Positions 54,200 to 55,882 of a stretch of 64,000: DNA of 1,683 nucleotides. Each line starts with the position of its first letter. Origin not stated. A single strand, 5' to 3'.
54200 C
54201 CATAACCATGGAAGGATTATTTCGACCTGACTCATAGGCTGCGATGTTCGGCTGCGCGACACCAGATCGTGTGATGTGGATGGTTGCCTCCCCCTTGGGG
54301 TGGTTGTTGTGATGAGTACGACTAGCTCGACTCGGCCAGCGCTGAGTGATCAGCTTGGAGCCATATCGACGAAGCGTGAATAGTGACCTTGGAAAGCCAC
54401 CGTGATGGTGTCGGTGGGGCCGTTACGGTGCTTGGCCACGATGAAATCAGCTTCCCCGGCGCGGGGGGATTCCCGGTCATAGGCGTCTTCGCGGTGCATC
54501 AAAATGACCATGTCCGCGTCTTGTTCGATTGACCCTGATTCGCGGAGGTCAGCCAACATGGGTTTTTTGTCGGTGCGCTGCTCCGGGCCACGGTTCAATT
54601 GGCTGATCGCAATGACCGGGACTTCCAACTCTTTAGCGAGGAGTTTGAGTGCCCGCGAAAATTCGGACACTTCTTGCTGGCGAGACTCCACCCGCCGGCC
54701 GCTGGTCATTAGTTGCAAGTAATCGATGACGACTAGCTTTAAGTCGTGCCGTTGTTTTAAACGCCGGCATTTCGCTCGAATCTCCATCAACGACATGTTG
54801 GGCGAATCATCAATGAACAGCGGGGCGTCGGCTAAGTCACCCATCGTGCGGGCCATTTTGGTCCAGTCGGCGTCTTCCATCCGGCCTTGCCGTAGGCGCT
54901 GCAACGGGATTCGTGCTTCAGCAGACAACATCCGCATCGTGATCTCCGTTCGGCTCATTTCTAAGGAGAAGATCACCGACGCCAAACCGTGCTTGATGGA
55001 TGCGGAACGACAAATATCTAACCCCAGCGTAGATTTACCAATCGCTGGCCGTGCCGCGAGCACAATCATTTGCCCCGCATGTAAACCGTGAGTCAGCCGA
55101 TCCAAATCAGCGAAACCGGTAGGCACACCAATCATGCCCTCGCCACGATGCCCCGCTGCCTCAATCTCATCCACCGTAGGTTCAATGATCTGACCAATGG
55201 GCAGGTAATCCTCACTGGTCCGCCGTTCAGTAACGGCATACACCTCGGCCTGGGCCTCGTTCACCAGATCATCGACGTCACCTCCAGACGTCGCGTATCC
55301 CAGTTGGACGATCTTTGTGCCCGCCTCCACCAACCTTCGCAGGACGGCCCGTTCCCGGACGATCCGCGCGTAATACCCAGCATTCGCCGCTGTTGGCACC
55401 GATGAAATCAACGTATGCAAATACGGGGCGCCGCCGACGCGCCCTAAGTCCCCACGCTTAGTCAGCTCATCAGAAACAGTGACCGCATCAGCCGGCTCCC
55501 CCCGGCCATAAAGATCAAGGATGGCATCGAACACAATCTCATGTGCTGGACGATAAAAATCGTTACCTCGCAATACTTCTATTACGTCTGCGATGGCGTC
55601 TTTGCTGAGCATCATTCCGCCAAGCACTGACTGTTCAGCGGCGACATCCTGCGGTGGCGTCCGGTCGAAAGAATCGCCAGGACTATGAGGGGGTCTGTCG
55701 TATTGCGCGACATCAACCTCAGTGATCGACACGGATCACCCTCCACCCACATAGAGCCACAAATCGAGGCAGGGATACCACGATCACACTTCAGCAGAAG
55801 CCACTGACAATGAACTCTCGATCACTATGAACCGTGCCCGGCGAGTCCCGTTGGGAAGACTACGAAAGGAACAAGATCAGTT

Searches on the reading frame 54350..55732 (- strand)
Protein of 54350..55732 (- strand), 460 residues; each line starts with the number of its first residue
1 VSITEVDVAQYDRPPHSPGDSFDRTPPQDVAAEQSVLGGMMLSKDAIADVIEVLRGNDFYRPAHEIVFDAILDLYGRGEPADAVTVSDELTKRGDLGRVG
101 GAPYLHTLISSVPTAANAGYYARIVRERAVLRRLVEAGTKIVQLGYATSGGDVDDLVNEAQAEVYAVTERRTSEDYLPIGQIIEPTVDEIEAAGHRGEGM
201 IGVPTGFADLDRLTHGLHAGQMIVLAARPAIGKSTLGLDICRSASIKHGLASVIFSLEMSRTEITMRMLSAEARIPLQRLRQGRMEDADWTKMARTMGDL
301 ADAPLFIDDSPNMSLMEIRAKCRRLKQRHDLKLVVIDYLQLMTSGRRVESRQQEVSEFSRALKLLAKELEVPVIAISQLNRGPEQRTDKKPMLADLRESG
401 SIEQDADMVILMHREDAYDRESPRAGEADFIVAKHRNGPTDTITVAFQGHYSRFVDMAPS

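Call 28: search_protein_families(library=pfam, proteins=[window:54350-55732:-], max_evalue=0.001)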
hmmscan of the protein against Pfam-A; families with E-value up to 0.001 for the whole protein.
window:54350-55732:- (460 aa): 4 families
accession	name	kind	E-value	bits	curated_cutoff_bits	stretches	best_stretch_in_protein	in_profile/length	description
PF03796.21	DnaB_C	-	2.1e-106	355.5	27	1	202-455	1-254/255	DnaB-like helicase C terminal domain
PF00772.26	DnaB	-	1.3e-35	121.9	23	1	26-127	2-103/103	DnaB-like helicase N terminal domain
PF13481.12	AAA_25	-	3.5e-16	59.9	27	1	209-380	21-191/195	AAA domain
PF06745.19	ATPase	-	7e-05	22.7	26.6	1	203-382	1-167/231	KaiC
